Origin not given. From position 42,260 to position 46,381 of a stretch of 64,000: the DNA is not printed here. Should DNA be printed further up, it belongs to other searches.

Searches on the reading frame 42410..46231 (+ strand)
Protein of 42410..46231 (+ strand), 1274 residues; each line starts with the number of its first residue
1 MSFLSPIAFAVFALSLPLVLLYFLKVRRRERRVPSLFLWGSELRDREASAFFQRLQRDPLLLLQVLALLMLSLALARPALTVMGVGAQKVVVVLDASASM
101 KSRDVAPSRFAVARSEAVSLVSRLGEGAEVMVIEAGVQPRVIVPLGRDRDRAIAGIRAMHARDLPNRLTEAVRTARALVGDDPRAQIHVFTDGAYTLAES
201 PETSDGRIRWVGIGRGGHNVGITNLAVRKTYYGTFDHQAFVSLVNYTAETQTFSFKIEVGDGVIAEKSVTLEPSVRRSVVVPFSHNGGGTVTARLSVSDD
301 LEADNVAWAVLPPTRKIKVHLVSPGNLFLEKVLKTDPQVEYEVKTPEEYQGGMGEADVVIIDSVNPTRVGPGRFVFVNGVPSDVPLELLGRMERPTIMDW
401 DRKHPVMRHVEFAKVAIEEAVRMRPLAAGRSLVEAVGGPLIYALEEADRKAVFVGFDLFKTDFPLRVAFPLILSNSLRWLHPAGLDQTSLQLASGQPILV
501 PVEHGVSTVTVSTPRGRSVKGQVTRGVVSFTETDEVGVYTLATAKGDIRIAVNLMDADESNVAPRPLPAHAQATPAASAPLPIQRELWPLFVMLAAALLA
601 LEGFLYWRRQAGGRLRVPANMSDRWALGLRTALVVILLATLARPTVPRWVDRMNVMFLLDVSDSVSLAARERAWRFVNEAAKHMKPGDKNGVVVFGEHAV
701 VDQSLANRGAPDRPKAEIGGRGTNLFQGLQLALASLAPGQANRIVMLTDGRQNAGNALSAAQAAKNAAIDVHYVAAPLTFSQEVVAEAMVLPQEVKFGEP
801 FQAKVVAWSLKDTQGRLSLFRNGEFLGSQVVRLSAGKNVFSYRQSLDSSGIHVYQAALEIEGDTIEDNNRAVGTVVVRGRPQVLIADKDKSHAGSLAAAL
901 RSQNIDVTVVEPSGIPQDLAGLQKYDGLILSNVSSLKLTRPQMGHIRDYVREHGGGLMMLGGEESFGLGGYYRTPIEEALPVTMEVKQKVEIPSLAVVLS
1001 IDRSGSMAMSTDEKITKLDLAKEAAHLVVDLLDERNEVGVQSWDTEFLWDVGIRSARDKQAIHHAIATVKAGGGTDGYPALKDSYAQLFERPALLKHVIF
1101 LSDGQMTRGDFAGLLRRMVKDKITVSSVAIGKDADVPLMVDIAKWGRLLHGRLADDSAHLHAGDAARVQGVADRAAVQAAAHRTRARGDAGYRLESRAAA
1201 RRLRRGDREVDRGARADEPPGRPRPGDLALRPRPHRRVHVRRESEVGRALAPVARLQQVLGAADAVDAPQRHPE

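Call 13: search_protein_families(library=pfam, proteins=[window:42410-46231:+], max_evalue=0.0001)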
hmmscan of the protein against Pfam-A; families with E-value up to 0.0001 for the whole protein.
window:42410-46231:+ (1274 aa): 6 families
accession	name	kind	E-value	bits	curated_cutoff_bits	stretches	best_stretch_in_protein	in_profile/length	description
PF13519.12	VWA_2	-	3e-37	128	27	3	90-193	1-106/107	von Willebrand factor type A domain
PF00092.34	VWA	-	3.8e-24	86.3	23.8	2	997-1143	2-151/174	von Willebrand factor type A domain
PF07584.16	BatA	-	5.1e-13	49.7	25.9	1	1-78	1-77/77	Aerotolerance regulator N-terminal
PF13768.12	VWA_3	-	2.5e-11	44.3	27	1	997-1146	3-149/155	von Willebrand factor type A domain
PF07090.17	GATase1_like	-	2.9e-08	34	27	1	893-997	31-155/247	Putative glutamine amidotransferase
PF24157.1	DUF7408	-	7.3e-08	33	27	0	895-964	12-76/174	Domain of unknown function (DUF7408)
